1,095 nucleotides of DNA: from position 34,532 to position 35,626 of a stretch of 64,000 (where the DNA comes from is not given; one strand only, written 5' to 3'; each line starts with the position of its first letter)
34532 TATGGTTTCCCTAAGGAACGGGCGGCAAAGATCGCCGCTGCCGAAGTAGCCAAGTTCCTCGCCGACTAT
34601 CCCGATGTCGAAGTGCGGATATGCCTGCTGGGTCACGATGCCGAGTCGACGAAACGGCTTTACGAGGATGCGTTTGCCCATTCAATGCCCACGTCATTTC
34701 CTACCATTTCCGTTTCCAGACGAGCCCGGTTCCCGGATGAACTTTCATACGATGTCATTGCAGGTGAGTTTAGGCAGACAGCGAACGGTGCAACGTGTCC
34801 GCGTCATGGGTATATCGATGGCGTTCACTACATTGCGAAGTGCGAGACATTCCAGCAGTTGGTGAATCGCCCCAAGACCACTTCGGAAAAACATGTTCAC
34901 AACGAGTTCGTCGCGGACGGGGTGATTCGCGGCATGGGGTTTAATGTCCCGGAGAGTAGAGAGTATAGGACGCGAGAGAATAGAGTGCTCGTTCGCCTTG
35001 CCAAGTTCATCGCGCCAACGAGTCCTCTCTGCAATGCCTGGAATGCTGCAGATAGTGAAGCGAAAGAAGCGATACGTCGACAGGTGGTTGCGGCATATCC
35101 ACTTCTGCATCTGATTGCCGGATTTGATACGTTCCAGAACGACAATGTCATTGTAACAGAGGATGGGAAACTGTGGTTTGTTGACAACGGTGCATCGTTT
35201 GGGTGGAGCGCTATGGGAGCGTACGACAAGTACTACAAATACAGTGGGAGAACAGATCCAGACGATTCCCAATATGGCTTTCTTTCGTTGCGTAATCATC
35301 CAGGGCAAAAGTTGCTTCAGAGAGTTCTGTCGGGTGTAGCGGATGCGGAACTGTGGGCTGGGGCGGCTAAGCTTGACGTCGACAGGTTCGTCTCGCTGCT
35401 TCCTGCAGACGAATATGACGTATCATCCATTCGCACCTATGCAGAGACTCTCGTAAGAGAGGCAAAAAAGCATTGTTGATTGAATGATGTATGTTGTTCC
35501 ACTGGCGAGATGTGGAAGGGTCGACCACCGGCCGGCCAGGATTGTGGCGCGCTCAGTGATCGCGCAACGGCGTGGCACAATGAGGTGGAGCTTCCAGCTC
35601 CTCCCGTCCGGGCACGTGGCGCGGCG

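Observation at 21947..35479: Three families of ADP-ribose-processing enzymes co-localised with an ADP-ribose-sensing regulator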

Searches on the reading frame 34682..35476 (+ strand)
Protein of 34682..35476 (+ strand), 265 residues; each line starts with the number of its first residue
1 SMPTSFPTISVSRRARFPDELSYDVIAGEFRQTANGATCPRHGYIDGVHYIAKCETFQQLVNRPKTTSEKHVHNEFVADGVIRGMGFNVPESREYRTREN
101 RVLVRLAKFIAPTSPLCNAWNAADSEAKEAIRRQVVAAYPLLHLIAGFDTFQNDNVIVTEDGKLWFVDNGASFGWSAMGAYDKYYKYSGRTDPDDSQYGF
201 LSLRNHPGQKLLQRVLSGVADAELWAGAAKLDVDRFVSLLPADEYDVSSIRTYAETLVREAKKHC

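Call 20: find_homologous_proteins(query=window:34682-35476:+, max_evalue=0.001)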
Query window:34682-35476:+ (265 aa): 47 proteins with E <= 0.001 among 615 candidates.
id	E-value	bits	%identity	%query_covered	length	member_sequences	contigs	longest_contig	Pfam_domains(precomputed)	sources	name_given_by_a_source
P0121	3.1e-168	576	96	100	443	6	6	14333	PF01661.28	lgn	-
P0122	2.8e-165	566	94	100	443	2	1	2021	PF01661.28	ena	-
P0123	3.2e-89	317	57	93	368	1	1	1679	-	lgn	-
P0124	5.4e-89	316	54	94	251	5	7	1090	-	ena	-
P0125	2.3e-88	314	56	94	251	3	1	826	-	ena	-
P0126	1.3e-87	312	54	94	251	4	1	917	-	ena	-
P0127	1.8e-87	311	55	94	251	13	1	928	-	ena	-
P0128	2.7e-87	311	54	94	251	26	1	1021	-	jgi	jgi:hypothetical protein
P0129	2.5e-82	294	52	94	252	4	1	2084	-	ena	-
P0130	4.0e-61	225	55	71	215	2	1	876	-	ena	-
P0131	1.9e-52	196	45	94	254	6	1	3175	-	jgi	jgi:hypothetical protein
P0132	3.4e-49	186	44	95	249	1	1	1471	-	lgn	-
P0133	9.3e-49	184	45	93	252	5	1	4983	-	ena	-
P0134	6.3e-48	182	43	91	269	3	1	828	-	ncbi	-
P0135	7.0e-48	181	45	85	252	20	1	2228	-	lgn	-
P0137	9.2e-48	181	46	85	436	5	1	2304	PF13328.13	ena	-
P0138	2.0e-47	180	43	92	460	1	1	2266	-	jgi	-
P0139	2.1e-47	180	43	94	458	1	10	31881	-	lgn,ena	-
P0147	2.2e-45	173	44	91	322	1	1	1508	-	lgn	-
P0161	2.1e-38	150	43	83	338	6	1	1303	-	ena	-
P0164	2.3e-34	137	37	93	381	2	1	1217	-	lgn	-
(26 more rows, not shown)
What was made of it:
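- Checked: Orthologues are 443 aa (call 20).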

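Call 24: search_solved_structures(query=A2, max_evalue=10, show_alignments=3)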
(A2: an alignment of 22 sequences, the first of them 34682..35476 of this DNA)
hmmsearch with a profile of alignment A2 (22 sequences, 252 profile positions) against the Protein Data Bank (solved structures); distinct sequences matched with E-value up to 10: 62 (the best 60 are shown).
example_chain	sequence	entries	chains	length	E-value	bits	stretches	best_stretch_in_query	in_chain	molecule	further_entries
4ykn_A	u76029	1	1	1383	0.033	16.6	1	124-166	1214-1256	Phosphatidylinositol 3-kinase regulatory subunit alpha,Phosphatidylinositol 4,5-bisphospha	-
5ubr_A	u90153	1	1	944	0.037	16.5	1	124-166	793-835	Phosphatidylinositol 4,5-bisphosphate 3-kinase catalytic subunit alpha isoform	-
6gvf_A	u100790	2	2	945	0.037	16.5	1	124-166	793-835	Phosphatidylinositol 4,5-bisphosphate 3-kinase catalytic subunit alpha isoform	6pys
3zim_A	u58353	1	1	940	0.037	16.5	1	124-166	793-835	PHOSPHATIDYLINOSITOL 4,5-BISPHOSPHATE 3-KINASE CATALYTIC SUBUNIT ALPHA ISOFORM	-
7jiu_A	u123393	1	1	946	0.037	16.5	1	124-166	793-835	Phosphatidylinositol 4,5-bisphosphate 3-kinase catalytic subunit alpha isoform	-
8twy_A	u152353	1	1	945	0.037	16.5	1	124-166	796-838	Phosphatidylinositol 4,5-bisphosphate 3-kinase catalytic subunit alpha isoform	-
4tuu_A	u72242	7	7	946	0.037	16.5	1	124-166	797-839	Phosphatidylinositol 4,5-bisphosphate 3-kinase catalytic subunit alpha isoform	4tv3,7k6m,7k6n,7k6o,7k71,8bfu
8ow2_A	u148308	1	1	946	0.037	16.5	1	124-166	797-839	Phosphatidylinositol 4,5-bisphosphate 3-kinase catalytic subunit alpha isoform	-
6oac_A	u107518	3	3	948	0.038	16.4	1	124-166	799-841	Phosphatidylinositol 4,5-bisphosphate 3-kinase catalytic subunit alpha isoform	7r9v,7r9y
9b4s_A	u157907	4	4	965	0.038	16.4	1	124-166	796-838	Phosphatidylinositol 4,5-bisphosphate 3-kinase catalytic subunit alpha isoform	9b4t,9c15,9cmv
5dxt_A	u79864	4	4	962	0.038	16.4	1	124-166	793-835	Phosphatidylinositol 4,5-bisphosphate 3-kinase catalytic subunit alpha isoform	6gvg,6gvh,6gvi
7mlk_A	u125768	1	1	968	0.039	16.4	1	124-166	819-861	Phosphatidylinositol 4,5-bisphosphate 3-kinase catalytic subunit alpha isoform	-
5xgh_A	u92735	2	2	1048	0.043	16.3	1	124-166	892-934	Phosphatidylinositol 4,5-bisphosphate 3-kinase catalytic subunit alpha isoform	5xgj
5xgi_A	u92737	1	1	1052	0.043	16.3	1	124-166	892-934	Phosphatidylinositol 4,5-bisphosphate 3-kinase catalytic subunit alpha isoform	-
8ts9_A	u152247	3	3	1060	0.044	16.2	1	124-166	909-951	Phosphatidylinositol 4,5-bisphosphate 3-kinase catalytic subunit alpha isoform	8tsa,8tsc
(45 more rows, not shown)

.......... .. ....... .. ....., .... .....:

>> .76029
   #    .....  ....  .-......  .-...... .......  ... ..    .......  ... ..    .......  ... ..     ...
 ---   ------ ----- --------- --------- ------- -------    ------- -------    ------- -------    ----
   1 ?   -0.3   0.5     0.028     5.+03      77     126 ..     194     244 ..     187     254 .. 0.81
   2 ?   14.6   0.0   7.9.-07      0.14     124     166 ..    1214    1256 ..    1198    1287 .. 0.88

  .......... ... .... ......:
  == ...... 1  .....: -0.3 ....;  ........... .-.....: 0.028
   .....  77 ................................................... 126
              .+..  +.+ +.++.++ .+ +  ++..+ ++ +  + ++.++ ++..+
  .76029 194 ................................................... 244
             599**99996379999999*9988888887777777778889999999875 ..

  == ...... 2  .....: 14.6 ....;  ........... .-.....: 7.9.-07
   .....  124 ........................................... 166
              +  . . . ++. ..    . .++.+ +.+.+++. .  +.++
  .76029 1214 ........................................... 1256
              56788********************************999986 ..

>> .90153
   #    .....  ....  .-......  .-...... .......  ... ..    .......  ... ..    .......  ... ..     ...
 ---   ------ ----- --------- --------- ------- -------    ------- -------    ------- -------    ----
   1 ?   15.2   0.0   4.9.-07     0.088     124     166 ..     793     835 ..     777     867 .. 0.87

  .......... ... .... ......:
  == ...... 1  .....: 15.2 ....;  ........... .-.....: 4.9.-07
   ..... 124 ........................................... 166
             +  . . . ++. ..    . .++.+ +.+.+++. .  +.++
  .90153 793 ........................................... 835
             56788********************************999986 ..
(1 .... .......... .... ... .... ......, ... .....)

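Call 25: search_protein_families(library=pfam, proteins=[window:34682-35476:+, P0137, P0138, P0139, P0123, P0164, P0161, P0147, P0121], max_evalue=1)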
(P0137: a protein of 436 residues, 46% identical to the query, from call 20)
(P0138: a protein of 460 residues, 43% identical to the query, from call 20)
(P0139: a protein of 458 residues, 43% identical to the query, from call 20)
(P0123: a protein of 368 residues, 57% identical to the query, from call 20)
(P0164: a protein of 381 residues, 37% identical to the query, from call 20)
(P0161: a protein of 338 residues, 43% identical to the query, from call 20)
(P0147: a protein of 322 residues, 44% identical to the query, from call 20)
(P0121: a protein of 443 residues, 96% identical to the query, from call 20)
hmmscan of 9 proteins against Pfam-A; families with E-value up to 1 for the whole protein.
window:34682-35476:+ (265 aa): 0 families

P0137 (436 aa): 2 families
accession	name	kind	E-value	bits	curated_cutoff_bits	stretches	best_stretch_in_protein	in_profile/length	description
PF13328.12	HD_4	-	3.9e-07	30.4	27.2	1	17-144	4-126/156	HD domain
PF17765.7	MLTR_LBD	-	0.15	12.5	26.3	0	272-313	44-85/168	MmyB-like transcription regulator ligand binding domain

P0138 (460 aa): 3 families
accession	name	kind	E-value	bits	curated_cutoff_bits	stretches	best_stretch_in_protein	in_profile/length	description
PF13328.12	HD_4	-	0.011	15.9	27.2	1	46-115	3-63/156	HD domain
PF01966.28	HD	-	0.13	13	22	1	65-164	2-115/116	HD domain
PF07804.18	HipA_C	-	0.14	12.2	30.5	1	246-290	19-59/213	HipA-like C-terminal domain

P0139 (458 aa): 1 family
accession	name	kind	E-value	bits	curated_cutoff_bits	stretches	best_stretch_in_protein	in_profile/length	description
PF13328.12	HD_4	-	0.00084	19.5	27.2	1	17-144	4-124/156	HD domain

P0123 (368 aa): 2 families
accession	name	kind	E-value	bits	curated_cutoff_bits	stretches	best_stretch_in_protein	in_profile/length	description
PF14870.12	PSII_BNR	-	0.08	12.6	27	1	146-197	194-246/303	Photosynthesis system II assembly factor YCF48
PF22202.1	C2c1_helical_1st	-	0.12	11.8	27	1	141-178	104-141/340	CRISPR-associated endonuclease C2c1 first helical domain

P0164 (381 aa): 3 families
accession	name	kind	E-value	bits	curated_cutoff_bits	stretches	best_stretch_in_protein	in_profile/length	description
PF21147.3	AMPK_alpha_AID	-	0.0061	16.8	27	1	15-29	2-16/46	AMP-activated protein kinase, alpha subunit, autoinhibitory domain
PF20613.4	HipA_2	-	0.0069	16.1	27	1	137-213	9-84/240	HipA-like kinase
PF07804.18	HipA_C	-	0.054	13.6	30.5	1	149-192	19-61/213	HipA-like C-terminal domain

P0161 (338 aa): 1 family
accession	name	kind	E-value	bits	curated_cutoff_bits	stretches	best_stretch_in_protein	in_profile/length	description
PF13328.12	HD_4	-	0.16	12.2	27.2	1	62-120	4-53/156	HD domain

P0147 (322 aa): 0 families

P0121 (443 aa): 1 family
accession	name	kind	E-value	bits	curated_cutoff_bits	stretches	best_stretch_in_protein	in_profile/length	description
PF01661.27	Macro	-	1e-39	135.5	22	1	20-140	1-118/118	Macro domain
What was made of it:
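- On HipA / PI3-4K / CtkA-like atypical kinases: No Pfam hit for the window domain at E up to 1 (call 25).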

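Call 30: predict_structure(alignment_id=A2)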
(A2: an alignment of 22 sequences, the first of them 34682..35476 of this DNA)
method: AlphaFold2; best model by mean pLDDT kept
length: 265 residues; sequences in the alignment: 22
mean_pLDDT: 88.2   pTM: 0.86
mean pLDDT of the five models: 88.2, 87.5, 86.9, 85.9, 85.3
residues with pLDDT >= 90: 186; 70-90: 49; 50-70: 11; < 50: 19
segments of 3 or more residues with pLDDT < 50: 1-13, 177-182
pLDDT, mean of each block of 10 residues (from residue 1): 40 73 93 87 93 91 86 93 97 95 94 93 97 98 90 92 93 59 60 92 92 97 98 97 90 97 96
secondary structure, 60 per line:
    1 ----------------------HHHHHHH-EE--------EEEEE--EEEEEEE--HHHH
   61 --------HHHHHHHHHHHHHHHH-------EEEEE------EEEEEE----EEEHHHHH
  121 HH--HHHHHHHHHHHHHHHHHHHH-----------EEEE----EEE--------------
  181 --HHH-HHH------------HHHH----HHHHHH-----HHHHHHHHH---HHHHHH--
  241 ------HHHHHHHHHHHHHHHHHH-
elements in order: H23-29 E41-45 E48-54 H57-60 H69-84 E92-96 E103-108 E113-115 H116-122 H125-144 E156-159 E164-166 H202-205 H210-215 H221-229 H233-238 H247-264
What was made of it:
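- AF2 pLDDT 88.2 (call 30).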

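Call 34: search_protein_representatives(alignment_id=A2)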
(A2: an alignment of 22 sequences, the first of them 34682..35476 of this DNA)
Query: 22 sequences, 252 profile positions. Proteins with E-value up to 0.001 (for the whole library): 924; up to 1e-10: 239; up to 1e-30: 42. The best 150 are listed.
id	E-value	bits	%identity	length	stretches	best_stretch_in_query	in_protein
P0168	2.1e-114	397.3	-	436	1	8-247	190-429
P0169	6.6e-111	385.9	-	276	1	6-249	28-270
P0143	5.7e-106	369.7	-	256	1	2-250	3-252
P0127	3.4e-104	363.9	-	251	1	7-251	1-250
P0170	3.7e-100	350.7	-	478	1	3-248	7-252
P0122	7.2e-98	343.2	-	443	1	5-251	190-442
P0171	3.5e-95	334.4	-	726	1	9-250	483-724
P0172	5.6e-92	323.9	-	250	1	6-250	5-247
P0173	1.3e-91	322.6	-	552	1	8-250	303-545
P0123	2.5e-90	318.4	-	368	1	7-248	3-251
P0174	1.6e-89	315.8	-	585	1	5-247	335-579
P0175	9.9e-87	306.7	-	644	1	6-249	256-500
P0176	3.1e-85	301.8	-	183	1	4-174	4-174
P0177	3.0e-79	282.2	-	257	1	7-249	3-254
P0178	9.5e-79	280.5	-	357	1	7-249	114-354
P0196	5.1e-46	173.3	-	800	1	8-245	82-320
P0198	2.6e-43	164.5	-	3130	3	24-235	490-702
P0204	1.2e-36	142.6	-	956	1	5-250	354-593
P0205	1.9e-31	125.6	-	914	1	5-250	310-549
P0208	2.0e-29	119.0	-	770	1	8-250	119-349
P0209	6.5e-27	110.7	-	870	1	6-245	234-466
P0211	3.4e-24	101.8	-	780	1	6-189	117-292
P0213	1.2e-23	100.1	-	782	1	6-179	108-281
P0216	2.0e-23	99.3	-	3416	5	38-174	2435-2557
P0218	2.2e-22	95.9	-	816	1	27-183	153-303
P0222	1.0e-21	93.7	-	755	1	9-184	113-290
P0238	3.1e-18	82.3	-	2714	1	36-238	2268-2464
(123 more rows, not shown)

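Call 37: search_protein_families(library=pfam, alignment_id=A3, max_evalue=0.001)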
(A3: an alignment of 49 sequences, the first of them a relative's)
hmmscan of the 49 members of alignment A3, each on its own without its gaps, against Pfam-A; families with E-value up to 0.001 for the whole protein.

A. member 1, P0168 (436 aa): 1 family
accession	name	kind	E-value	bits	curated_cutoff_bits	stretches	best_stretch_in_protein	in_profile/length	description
PF13328.12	HD_4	-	0.00017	21.8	27.2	1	20-148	5-133/156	HD domain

B. families by the number of members that match (of 49 scanned): 14 families
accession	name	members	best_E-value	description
PF01661.27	Macro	6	1.5e-40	Macro domain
PF06152.16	Phage_min_cap2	3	3.3e-17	Phage minor capsid protein 2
PF10021.15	PARG_cat_microb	2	9.7e-27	Microbial-type PARG, catalytic domain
PF13328.12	HD_4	2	0.00016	HD domain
PF00004.35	AAA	1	7.9e-31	ATPase family associated with various cellular activities (AAA)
PF04233.19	Phage_Mu_F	1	2e-17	Phage Mu protein F like protein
PF00149.33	Metallophos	1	5.6e-10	Calcineurin-like phosphoesterase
PF07728.20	AAA_5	1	1.2e-06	AAA domain (dynein-related subfamily)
PF05496.18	RuvB_N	1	3e-05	Holliday junction DNA helicase RuvB P-loop domain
PF05762.20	VWA_CoxE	1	5.2e-05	VWA domain containing CoxE-like protein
PF12850.12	Metallophos_2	1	0.00015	Calcineurin-like phosphoesterase superfamily domain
PF13191.12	AAA_16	1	0.00025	AAA ATPase domain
PF07804.18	HipA_C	1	0.00029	HipA-like C-terminal domain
PF06068.19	TIP49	1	0.00073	TIP49 P-loop domain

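Call 69: find_encoding_contigs(protein=P0121, flank=8000, max_places=4)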
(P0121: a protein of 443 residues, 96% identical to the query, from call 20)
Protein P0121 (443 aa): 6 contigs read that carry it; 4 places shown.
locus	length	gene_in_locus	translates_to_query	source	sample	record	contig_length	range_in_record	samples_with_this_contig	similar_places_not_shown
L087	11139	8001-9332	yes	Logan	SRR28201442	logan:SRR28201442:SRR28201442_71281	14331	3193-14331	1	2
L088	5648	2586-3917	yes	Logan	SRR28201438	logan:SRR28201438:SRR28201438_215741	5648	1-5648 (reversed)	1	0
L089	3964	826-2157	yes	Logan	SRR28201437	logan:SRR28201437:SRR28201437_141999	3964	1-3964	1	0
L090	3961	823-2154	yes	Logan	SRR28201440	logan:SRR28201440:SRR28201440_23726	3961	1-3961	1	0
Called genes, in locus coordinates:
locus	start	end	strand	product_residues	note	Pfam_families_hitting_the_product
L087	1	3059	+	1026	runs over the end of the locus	PF01555:N6_N4_Mtase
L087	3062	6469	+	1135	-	PF00270:DEAD (weak), PF04851:ResIII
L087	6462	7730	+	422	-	-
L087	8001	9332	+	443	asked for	PF01661:Macro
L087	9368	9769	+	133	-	-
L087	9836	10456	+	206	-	-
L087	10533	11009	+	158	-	PF01928:CYTH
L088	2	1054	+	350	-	?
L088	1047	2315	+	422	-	-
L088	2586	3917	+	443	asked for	PF01661:Macro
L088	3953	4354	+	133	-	-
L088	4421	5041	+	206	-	-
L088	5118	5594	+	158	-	PF01928:CYTH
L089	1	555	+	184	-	?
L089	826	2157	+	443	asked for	PF01661:Macro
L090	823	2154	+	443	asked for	PF01661:Macro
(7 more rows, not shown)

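Call 72: search_protein_families(library=pfam, proteins=[P0198, P0216, P0238], max_evalue=0.001)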
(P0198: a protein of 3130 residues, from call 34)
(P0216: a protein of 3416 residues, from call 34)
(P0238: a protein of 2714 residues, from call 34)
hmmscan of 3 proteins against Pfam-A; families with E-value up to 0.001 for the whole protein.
P0198 (3130 aa): 6 families
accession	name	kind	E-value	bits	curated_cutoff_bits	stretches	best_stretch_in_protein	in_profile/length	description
PF00102.32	Y_phosphatase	-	8.3e-30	104.6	20.9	1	1737-1968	6-230/234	Protein-tyrosine phosphatase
PF00293.34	NUDIX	-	3.7e-21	76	21.1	2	1278-1392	4-131/134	NUDIX domain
PF00017.30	SH2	-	1.7e-10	41.3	21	1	2313-2362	2-51/77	SH2 domain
PF22785.1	Tc-R-P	-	9.4e-06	26.6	27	1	1873-1920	54-99/106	Polymorphic toxin system, DSP-PTPase phosphatase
PF00782.25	DSPc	-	2.9e-05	24.3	33.5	1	1858-1932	33-105/133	Dual specificity phosphatase, catalytic domain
PF22784.1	PTP-SAK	-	0.00022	21.7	27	1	1880-1919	69-106/153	Swiss Army Knife protein, DSP-PTPase phosphatase domain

P0216 (3416 aa): 4 families
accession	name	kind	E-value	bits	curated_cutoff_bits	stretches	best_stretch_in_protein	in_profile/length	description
PF03496.20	ADPrib_exo_Tox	-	8.8e-24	84.4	23.4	0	386-545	17-179/196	ADP-ribosyltransferase exoenzyme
PF07804.18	HipA_C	-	1.7e-18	67.5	30.5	0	1903-1960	8-71/213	HipA-like C-terminal domain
PF01636.29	APH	-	1.4e-17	64.7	23.2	1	2976-3056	8-95/239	Phosphotransferase enzyme family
PF20613.4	HipA_2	-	6.5e-12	45.7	27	0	113-161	11-60/240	HipA-like kinase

P0238 (2714 aa): 4 families
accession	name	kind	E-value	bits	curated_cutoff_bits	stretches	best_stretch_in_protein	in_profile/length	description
PF00293.34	NUDIX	-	2.9e-17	63.4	21.1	1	37-159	4-123/134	NUDIX domain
PF18905.5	DUF5661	-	5.2e-12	46.4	27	1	1633-1679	15-65/65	Protein of unknown function (DUF5661)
PF03496.20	ADPrib_exo_Tox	-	1.7e-09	37.7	23.4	1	2546-2700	8-181/196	ADP-ribosyltransferase exoenzyme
PF01978.25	TrmB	-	0.00047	20.4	25.6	0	2024-2064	17-58/68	Sugar-specific transcriptional regulator TrmB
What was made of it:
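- On HipA / PI3-4K / CtkA-like atypical kinases: Only weak or indirect hits in relatives P0164, P0138 and P0216 (calls 25, 72).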

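Call 73: search_protein_families(library=phrogs, proteins=[window:34682-35476:+, P0196, P0204, P0205, P0208, P0209, P0211, P0213, P0218, P0222], max_evalue=0.001)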
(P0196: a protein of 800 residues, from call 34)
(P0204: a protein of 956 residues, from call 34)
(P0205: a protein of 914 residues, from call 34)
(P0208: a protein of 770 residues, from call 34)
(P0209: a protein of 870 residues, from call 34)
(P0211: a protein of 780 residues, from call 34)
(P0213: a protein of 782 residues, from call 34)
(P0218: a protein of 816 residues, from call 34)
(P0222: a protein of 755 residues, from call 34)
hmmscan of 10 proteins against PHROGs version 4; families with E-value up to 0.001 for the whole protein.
window:34682-35476:+ (265 aa): 0 families

P0196 (800 aa): 16 families
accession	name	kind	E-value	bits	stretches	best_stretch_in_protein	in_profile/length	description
phrog_10401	-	other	4.2e-50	172.2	1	595-798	457-665/667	ATPase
phrog_3757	-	unknown function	2.1e-39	137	1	576-759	105-290/367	-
phrog_9172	-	unknown function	7.4e-23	82.1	1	589-726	98-246/509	-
phrog_30773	-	unknown function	3.5e-15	56.4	1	600-715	198-322/666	-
phrog_4339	-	unknown function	5.8e-12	46.5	1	465-704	240-404/552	-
phrog_7485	-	unknown function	3.4e-11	43.7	1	597-740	226-377/430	-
phrog_16448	-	other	1.5e-10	41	1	530-731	386-600/680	ATPase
phrog_168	-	DNA, RNA and nucleotide metabolism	7.2e-10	40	1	600-739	44-175/314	clamp loader of DNA polymerase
phrog_8638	-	unknown function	2.5e-09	37.3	1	601-714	308-426/568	-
phrog_11838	-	DNA, RNA and nucleotide metabolism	7.5e-08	32.9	1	600-772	42-206/420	clamp loader of DNA polymerase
phrog_5846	-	DNA, RNA and nucleotide metabolism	2.3e-07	31.4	1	578-777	17-208/380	clamp loader of DNA polymerase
phrog_249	-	moron, auxiliary metabolic gene and host takeover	2.6e-07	31.3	1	582-666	111-203/380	porphyrin biosynthesis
phrog_29662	-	other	9.5e-06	25.6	1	600-717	351-465/548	ATP-dependent protease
phrog_4871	-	other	1.2e-05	25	1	540-703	155-329/764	ATP-dependent protease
phrog_5534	-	unknown function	1.5e-05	25.3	1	589-684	19-115/273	-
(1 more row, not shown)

P0204 (956 aa): 0 families

P0205 (914 aa): 0 families

P0208 (770 aa): 0 families

P0209 (870 aa): 0 families

P0211 (780 aa): 0 families

P0213 (782 aa): 0 families

P0218 (816 aa): 0 families

P0222 (755 aa): 0 families

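Call 85: search_protein_families(library=pfam, alignment_id=A4, max_evalue=0.001)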
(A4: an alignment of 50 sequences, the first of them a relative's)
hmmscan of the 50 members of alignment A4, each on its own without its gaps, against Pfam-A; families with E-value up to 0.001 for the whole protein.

A. member 1, P0242 (839 aa): 0 families

B. families by the number of members that match (of 50 scanned): 8 families
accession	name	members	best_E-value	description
PF04233.19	Phage_Mu_F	17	2.3e-23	Phage Mu protein F like protein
PF00293.34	NUDIX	8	2.3e-17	NUDIX domain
PF06152.16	Phage_min_cap2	5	3.2e-20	Phage minor capsid protein 2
PF25310.1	VG15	2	1.5e-05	VG15 protein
PF01661.27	Macro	1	9.8e-38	Macro domain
PF18823.6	InPase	1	4.6e-22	Inorganic Pyrophosphatase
PF06381.16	Phage_portal_3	1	1e-15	Phage portal protein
PF14890.11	Intein_splicing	1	8.5e-10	Intein splicing domain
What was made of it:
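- In the wider kinase family, 22 of 50 distant representatives carry Phage_Mu_F or minor-capsid domains, 8 carry NUDIX, and giant members carry ADPrib_exo_Tox (calls 72, 85).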
